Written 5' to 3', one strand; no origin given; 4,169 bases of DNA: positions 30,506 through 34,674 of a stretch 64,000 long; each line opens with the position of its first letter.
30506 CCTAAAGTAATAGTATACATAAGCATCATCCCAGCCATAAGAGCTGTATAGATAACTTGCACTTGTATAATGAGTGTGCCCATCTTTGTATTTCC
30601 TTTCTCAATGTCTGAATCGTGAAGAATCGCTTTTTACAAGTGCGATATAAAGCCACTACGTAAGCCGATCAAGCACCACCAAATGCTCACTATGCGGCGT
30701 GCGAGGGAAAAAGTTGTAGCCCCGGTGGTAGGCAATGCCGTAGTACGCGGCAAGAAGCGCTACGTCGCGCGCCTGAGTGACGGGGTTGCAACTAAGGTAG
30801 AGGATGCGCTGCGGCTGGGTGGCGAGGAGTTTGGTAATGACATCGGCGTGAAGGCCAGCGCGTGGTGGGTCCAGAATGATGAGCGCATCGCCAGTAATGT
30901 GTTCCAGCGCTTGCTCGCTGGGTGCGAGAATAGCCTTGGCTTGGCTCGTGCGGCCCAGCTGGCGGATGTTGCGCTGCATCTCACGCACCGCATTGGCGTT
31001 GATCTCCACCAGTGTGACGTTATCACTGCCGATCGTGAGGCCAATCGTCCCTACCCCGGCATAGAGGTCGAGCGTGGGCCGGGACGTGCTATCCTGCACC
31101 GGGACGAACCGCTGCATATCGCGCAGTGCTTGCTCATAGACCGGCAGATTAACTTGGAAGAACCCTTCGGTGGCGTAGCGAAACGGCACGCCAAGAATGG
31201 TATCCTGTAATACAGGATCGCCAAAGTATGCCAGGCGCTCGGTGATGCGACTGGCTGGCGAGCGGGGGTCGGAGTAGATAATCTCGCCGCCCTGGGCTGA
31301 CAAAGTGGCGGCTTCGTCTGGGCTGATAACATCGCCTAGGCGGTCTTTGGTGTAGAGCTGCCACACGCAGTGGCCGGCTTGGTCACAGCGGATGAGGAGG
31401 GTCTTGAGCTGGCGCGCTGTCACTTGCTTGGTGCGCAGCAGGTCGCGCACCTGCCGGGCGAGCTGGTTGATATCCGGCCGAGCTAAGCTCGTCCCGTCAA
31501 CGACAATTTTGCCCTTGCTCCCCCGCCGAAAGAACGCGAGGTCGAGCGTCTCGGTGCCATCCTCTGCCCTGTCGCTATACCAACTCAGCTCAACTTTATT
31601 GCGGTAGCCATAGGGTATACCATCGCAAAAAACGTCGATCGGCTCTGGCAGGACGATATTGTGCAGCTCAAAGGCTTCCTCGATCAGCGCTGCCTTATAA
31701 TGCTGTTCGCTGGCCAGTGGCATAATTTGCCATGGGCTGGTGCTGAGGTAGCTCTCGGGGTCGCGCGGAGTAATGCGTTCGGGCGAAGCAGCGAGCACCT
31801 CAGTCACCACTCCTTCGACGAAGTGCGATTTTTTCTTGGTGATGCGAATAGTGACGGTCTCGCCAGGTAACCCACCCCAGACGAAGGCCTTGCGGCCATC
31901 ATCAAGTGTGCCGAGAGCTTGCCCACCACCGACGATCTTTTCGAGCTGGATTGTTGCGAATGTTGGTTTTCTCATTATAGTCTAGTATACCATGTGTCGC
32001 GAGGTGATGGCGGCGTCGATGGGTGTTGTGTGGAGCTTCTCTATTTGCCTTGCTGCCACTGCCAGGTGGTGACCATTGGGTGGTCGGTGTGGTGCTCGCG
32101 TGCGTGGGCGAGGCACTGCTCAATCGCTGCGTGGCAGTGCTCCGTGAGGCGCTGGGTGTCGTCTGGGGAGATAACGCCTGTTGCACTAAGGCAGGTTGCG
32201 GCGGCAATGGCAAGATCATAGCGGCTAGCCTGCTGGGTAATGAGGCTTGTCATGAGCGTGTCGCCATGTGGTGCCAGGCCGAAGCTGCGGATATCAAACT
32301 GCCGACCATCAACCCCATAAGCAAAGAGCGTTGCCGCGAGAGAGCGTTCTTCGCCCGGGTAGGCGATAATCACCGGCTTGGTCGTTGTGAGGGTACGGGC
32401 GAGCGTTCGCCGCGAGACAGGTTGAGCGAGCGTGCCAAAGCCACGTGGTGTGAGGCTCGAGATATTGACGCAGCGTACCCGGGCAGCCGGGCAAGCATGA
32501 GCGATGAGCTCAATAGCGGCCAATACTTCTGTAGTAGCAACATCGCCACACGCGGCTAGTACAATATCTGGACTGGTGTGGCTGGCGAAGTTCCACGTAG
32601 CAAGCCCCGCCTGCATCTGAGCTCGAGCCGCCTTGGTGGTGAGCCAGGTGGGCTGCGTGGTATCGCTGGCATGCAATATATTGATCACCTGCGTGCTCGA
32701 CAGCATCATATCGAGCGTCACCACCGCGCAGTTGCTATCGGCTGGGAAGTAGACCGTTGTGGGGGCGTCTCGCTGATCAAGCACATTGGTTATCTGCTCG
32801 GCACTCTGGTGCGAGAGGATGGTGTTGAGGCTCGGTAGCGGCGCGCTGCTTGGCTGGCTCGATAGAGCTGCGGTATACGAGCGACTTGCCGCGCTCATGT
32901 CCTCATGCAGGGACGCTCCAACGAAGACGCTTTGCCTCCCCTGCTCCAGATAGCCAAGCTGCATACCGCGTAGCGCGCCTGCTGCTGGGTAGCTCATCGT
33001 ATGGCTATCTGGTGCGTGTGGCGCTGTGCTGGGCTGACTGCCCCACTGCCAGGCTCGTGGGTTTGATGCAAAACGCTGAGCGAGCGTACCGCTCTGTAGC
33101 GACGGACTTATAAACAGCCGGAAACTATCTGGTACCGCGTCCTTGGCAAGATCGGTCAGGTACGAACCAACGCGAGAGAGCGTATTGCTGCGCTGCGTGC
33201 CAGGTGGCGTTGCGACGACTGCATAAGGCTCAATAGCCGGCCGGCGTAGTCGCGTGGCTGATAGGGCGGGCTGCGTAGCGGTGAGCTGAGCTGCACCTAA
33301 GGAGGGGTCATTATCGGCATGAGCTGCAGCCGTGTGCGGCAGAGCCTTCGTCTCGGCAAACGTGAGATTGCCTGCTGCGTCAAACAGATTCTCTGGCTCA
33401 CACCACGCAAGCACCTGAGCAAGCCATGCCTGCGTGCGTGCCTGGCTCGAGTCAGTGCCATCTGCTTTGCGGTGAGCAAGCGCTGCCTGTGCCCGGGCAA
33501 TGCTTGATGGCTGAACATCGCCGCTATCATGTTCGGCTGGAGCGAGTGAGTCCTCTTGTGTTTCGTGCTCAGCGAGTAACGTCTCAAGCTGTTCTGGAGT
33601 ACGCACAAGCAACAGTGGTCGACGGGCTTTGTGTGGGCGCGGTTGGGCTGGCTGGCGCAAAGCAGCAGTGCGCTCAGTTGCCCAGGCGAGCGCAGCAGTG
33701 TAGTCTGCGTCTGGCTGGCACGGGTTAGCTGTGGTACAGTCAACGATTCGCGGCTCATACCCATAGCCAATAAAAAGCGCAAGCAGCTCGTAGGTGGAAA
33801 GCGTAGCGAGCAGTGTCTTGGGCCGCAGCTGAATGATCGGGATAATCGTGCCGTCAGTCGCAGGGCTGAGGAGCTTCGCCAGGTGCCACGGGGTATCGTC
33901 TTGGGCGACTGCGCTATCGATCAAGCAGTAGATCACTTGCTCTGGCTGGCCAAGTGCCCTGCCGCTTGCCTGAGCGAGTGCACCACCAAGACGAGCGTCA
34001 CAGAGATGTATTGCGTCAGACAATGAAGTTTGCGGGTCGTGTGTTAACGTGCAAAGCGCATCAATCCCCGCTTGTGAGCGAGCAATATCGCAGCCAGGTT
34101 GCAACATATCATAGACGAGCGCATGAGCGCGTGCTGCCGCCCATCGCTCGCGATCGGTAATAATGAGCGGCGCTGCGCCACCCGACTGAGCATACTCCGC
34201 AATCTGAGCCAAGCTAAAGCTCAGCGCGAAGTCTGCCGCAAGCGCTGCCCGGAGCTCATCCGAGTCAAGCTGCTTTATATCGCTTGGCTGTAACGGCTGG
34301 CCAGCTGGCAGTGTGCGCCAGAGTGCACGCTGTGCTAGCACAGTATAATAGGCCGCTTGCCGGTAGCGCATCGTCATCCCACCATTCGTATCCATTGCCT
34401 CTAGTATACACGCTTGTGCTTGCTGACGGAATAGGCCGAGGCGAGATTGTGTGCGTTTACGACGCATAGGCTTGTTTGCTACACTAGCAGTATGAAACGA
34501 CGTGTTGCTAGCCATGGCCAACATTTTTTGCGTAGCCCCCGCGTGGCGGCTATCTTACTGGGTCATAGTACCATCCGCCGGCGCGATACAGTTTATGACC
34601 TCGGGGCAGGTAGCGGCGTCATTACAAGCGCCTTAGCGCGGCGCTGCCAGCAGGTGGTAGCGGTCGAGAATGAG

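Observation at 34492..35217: Erm-like rRNA adenine methyltransferase in a high-GC block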

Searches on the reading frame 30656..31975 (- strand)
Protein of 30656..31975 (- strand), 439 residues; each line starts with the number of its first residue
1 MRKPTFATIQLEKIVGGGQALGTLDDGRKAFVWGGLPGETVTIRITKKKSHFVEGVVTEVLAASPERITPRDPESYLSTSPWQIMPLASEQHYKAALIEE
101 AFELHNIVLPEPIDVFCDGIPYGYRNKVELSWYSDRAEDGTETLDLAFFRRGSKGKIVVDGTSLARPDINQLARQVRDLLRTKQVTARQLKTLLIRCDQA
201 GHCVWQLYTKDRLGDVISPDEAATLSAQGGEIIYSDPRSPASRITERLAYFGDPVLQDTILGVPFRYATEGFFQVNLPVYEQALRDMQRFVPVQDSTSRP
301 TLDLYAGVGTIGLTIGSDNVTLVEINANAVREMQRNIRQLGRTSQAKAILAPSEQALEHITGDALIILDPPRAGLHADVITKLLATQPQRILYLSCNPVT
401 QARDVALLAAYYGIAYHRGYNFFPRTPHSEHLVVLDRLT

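Call 3: search_protein_families(library=pfam, proteins=[window:30656-31975:-], max_evalue=0.01)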
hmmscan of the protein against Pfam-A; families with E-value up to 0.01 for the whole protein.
window:30656-31975:- (439 aa): 4 families
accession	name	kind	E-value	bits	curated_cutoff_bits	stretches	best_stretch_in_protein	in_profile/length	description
PF05958.17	tRNA_U5-meth_tr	-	2.2e-14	53.7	23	1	366-437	287-356/357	tRNA (Uracil-5-)-methyltransferase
PF03602.21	Cons_hypoth95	-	5.6e-07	29.8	24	1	300-383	44-135/182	Conserved hypothetical protein 95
PF01938.26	TRAM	-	1e-05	25.8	21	1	18-57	19-60/61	TRAM domain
PF05175.20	MTS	-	0.00041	20.5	23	1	296-385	30-124/170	Methyltransferase small domain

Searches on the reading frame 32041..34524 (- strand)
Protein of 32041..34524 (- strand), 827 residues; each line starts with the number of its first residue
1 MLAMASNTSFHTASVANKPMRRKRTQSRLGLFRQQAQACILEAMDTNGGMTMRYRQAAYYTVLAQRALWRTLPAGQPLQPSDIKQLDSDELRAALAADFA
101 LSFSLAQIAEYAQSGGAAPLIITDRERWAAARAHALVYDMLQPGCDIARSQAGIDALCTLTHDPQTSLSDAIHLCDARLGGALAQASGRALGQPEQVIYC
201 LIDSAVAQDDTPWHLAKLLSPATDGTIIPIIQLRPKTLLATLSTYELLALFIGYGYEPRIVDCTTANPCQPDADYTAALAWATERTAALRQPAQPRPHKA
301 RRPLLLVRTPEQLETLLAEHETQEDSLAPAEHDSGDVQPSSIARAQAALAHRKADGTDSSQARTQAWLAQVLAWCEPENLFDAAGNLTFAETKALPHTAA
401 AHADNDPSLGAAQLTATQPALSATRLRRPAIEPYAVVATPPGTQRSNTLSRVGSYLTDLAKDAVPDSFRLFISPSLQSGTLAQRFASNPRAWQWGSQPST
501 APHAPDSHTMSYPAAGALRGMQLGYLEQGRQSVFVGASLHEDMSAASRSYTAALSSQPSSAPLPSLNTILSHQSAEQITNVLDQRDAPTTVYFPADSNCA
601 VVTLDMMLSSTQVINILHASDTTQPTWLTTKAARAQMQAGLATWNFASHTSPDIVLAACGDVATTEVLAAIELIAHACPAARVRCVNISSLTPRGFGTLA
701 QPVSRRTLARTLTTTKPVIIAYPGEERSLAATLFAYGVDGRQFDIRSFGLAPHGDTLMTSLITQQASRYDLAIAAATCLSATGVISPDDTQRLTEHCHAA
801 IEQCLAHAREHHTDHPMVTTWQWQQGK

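Call 3: search_protein_families(library=pfam, proteins=[window:32041-34524:-], max_evalue=0.01)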
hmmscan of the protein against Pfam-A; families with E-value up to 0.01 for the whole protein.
window:32041-34524:- (827 aa): 3 families
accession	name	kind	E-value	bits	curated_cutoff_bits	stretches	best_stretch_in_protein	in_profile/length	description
PF09363.15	XFP_C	-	7.1e-30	104.4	23.4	1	623-823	3-202/202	XFP C-terminal domain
PF09364.15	XFP_N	-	2.8e-16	59.7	23.7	1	177-313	140-284/364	XFP N-terminal domain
PF03894.20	XFP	-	6.8e-11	42.7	22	1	451-610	2-177/177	D-xylulose 5-phosphate/D-fructose 6-phosphate phosphoketolase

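Call 4: search_protein_families(library=ncbifam, proteins=[window:32041-34524:-], max_evalue=0.01)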
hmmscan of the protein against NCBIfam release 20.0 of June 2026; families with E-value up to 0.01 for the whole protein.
window:32041-34524:- (827 aa): 6 families
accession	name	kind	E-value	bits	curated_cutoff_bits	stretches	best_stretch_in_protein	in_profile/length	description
NF003619.0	PRK05261.1-4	subfamily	3.7e-68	230.2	962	1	178-825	153-796/799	phosphoketolase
NF003621.0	PRK05261.1-6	subfamily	8.7e-56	189.4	1295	1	176-825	147-793/801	phosphoketolase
NF003616.0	PRK05261.1-1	subfamily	8.9e-55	186.3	777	1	176-823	140-786/788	phosphoketolase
NF003617.0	PRK05261.1-2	subfamily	7.3e-53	179.5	1143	1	177-824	153-796/797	phosphoketolase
NF003618.0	PRK05261.1-3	subfamily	1.1e-44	152.9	1199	1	177-825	144-787/789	phosphoketolase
NF003620.0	PRK05261.1-5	equivalog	2.3e-29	102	1518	2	370-825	339-805/825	phosphoketolase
